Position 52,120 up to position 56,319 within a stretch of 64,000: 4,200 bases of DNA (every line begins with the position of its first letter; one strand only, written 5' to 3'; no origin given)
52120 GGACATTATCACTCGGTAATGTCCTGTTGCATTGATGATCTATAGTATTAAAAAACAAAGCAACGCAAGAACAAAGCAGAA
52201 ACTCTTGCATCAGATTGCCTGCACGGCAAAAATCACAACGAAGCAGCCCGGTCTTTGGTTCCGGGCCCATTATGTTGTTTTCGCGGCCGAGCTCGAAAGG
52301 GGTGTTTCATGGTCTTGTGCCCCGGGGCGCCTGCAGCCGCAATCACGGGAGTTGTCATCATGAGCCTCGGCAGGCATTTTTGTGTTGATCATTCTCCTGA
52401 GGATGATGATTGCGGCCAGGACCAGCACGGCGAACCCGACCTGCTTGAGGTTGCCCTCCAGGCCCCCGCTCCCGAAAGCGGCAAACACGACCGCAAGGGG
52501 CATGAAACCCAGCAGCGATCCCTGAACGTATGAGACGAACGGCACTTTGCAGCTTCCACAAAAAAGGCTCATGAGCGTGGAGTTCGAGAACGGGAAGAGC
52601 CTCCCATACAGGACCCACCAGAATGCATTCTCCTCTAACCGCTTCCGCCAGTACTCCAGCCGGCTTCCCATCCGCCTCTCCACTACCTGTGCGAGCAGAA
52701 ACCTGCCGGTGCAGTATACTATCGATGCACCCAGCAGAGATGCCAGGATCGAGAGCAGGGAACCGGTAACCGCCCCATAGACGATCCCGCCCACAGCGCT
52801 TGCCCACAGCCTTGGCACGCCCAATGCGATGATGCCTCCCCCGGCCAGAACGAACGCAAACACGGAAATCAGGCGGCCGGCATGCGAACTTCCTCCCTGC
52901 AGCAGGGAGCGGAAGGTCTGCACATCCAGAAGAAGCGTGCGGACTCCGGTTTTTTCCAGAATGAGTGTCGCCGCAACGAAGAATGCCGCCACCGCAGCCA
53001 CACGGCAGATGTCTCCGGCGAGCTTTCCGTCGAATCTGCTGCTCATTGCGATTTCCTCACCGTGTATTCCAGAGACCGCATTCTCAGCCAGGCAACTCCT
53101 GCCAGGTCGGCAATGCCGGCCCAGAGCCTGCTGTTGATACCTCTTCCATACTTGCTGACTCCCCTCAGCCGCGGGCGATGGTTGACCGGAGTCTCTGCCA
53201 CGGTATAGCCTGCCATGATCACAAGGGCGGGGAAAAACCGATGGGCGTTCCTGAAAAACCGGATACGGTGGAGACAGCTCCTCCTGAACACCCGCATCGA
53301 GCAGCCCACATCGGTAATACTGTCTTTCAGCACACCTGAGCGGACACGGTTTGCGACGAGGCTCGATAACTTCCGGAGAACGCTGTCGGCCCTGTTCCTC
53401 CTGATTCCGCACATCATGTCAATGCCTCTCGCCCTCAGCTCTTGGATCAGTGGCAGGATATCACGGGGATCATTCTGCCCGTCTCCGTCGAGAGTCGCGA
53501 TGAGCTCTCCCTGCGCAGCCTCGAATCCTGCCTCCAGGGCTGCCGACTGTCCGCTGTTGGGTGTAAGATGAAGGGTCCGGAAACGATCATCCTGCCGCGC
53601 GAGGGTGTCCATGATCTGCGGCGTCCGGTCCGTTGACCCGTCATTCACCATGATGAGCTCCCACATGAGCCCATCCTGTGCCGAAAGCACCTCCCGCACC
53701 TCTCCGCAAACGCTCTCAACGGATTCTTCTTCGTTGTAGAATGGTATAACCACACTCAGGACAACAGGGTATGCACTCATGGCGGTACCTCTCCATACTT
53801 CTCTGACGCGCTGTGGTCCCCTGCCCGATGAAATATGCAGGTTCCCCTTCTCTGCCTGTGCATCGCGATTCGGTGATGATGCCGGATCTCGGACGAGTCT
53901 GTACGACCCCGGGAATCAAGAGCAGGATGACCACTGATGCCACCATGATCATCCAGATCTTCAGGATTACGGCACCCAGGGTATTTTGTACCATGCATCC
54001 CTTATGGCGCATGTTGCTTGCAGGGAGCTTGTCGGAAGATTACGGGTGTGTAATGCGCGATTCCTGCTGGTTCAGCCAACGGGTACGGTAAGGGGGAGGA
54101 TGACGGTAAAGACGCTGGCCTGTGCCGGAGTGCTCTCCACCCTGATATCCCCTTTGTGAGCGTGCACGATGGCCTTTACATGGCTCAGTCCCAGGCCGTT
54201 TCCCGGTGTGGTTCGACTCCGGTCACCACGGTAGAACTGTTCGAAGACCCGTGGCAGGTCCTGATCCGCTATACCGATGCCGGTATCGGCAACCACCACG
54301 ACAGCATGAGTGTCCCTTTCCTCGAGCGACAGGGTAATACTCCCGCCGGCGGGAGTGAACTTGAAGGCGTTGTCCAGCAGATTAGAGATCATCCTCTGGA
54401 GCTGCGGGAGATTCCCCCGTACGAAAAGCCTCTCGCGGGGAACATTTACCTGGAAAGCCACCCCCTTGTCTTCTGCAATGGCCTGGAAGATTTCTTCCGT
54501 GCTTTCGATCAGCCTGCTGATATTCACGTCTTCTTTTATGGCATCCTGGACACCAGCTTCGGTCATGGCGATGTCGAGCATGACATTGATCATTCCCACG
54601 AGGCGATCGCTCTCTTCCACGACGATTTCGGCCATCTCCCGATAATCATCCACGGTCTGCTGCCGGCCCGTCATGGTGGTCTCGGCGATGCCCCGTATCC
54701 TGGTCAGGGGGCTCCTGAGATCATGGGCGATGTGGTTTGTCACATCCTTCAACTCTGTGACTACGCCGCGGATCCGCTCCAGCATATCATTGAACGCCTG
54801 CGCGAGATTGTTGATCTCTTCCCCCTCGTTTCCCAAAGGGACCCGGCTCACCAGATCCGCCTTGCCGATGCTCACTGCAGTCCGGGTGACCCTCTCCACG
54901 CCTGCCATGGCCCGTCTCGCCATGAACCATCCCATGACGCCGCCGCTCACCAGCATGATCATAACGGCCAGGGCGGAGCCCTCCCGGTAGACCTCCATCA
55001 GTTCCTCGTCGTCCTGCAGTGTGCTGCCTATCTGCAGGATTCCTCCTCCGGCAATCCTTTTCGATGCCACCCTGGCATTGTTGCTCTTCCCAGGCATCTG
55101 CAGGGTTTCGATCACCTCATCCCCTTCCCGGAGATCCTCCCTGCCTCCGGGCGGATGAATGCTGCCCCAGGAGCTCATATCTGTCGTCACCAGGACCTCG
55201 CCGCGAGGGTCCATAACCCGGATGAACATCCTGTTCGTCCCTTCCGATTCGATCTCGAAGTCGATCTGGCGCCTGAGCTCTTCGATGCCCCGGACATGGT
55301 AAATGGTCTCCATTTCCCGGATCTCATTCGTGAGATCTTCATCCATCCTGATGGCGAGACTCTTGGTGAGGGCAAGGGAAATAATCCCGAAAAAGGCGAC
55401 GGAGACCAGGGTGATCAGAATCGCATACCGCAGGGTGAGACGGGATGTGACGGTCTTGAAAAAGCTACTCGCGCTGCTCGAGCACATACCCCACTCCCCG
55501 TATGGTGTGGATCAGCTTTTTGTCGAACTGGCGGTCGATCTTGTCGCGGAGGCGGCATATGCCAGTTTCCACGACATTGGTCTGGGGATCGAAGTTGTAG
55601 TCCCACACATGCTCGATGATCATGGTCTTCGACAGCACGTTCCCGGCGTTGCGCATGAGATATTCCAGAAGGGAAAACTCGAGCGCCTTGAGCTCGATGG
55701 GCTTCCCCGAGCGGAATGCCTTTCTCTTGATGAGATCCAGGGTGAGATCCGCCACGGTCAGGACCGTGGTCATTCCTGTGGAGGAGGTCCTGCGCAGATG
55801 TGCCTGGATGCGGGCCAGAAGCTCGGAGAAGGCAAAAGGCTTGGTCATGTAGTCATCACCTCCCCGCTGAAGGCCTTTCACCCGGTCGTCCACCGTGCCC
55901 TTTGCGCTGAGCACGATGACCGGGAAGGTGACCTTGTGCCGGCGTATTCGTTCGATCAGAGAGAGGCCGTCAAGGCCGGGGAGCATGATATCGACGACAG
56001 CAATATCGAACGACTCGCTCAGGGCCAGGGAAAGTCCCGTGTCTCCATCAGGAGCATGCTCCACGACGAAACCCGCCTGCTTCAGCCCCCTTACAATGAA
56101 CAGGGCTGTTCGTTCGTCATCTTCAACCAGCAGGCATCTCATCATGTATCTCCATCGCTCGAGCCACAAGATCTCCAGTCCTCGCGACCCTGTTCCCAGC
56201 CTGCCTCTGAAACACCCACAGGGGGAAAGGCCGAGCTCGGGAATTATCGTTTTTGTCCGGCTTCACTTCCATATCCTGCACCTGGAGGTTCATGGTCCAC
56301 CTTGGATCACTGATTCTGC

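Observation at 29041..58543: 29.3-kb all-minus-strand gene block bracketed by about 212-nt direct repeats of the atpG 3' end (integrase-less island?)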

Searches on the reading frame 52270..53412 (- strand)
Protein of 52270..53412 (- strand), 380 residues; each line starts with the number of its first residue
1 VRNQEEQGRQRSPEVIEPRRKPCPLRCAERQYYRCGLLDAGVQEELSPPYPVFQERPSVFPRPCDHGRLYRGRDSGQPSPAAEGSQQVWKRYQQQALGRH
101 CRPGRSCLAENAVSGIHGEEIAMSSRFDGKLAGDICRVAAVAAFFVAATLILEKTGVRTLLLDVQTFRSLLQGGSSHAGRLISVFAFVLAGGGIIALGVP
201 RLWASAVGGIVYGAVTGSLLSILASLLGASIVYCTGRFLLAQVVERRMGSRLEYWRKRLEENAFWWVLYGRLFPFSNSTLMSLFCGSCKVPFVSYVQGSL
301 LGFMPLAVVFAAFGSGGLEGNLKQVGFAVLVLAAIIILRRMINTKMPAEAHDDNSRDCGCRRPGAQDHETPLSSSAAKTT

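Call 8: search_protein_families(library=pfam, proteins=[window:52270-53412:-])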
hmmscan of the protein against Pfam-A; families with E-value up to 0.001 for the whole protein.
window:52270-53412:- (380 aa): 1 family
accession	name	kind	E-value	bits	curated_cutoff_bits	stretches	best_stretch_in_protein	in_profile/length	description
PF09335.16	VTT_dom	-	5e-18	66.2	33.9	1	199-315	1-122/123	VTT domain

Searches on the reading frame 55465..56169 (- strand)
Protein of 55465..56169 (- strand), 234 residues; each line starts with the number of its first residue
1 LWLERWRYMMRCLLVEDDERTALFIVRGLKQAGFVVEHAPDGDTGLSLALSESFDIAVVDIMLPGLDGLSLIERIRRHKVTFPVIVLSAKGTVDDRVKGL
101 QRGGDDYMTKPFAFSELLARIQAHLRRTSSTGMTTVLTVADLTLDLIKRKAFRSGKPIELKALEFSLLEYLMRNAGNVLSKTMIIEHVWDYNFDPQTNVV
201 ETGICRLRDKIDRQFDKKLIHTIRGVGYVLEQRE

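Call 8: search_protein_families(library=pfam, proteins=[window:55465-56169:-])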
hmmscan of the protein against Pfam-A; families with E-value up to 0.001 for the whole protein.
window:55465-56169:- (234 aa): 2 families
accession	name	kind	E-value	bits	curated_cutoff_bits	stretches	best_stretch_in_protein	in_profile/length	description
PF00486.34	Trans_reg_C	-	4.8e-26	91.1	26.2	1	155-230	1-77/77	Transcriptional regulatory protein, C terminal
PF00072.30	Response_reg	-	9.4e-26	90.6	30.2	1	13-122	2-111/111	Response regulator receiver domain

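Call 20: find_encoding_contigs(protein=window:55465-56169:-, flank=10000, max_places=10)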
Protein window:55465-56169:- (234 aa): no gene with exactly this product is on record in the collection.

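Call 56: find_related_loci(query=window:55465-56166:-, collection=genome_contigs, flank=10000)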
Query window:55465-56166:- (233 aa) in genome_contigs; peptide patterns used: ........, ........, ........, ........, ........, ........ (x = any residue, [..] = any of these).
600 stretches matched a pattern (row limit reached: there are more); 598 encode a relative of the query (tblastn E <= 1e-3); the best 80 are kept; 80 distinct loci.
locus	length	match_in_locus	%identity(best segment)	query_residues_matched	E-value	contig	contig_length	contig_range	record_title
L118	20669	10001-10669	60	9-231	7e-91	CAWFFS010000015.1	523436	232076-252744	MAG: uncultured delta proteobacterium isolate MFD02416.bin.2.25 genome assembly, contig: contig_67097, whole genome shot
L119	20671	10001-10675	58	9-231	3e-82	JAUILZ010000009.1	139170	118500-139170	MAG: Gammaproteobacteria bacterium isolate Co_bin.66 NODE_1277_length_139170_cov_1.730796, whole genome shotgun sequence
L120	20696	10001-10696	55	4-233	3e-78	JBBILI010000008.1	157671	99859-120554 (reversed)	MAG: Rhodospirillales bacterium isolate PFS170222_bin_205 NODE_18_length_157671_cov_7.63339, whole genome shotgun sequen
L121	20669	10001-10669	56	9-231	4e-76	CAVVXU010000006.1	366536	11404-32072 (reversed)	MAG: uncultured Alphaproteobacteria bacterium isolate MFD05442.bin.2.315 genome assembly, contig: contig_2563, whole gen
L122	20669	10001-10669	56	9-231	2e-76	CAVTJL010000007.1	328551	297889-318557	MAG: uncultured Alphaproteobacteria bacterium isolate MFD05684.bin.1.143 genome assembly, contig: contig_76076, whole ge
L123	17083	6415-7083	55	9-229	6e-75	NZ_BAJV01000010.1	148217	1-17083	Asaia prunellae JCM 25354, whole genome shotgun sequence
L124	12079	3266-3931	53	8-228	2e-73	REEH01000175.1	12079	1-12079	MAG: Spirochaetaceae bacterium isolate PLM2.Bin22 NODE_6831_length_12079_cov_11.9675, whole genome shotgun sequence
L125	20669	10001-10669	52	9-229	1e-72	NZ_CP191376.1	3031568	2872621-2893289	Gluconobacter japonicus strain T12B chromosome, complete genome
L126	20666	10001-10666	51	9-230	4e-70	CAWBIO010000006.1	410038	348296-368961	MAG: uncultured Acidobacteriaceae bacterium isolate MFD05580.bin.1.89 genome assembly, contig: contig_36919, whole genom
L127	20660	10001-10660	50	8-229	6e-69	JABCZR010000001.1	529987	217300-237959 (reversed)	MAG: Acidobacteria bacterium isolate Inc-BW-H-2-O_MAG38 Ga0210397_10000002, whole genome shotgun sequence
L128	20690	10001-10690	47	3-233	3e-67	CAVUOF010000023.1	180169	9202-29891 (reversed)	MAG: uncultured Acidobacteriota bacterium isolate MFD03975.bin.2.194 genome assembly, contig: contig_62240, whole genome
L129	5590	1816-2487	46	9-233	1e-64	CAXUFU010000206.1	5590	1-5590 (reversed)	MAG TPA_asm: uncultured Chthoniobacterales bacterium isolate public_SRR14722299_metawrap_bin.1 genome assembly, contig:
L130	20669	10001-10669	50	9-233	6e-65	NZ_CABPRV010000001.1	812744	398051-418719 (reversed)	Pandoraea capi strain LMG 20602, whole genome shotgun sequence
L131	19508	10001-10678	46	5-231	1e-63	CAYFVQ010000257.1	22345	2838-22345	MAG TPA_asm: uncultured Eubacteriales bacterium isolate ERP108616_co1_206 genome assembly, contig: k119_1406382, whole g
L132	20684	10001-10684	47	4-231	2e-63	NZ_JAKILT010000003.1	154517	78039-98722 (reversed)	Shewanella sairae strain LMG 21408 contig00003, whole genome shotgun sequence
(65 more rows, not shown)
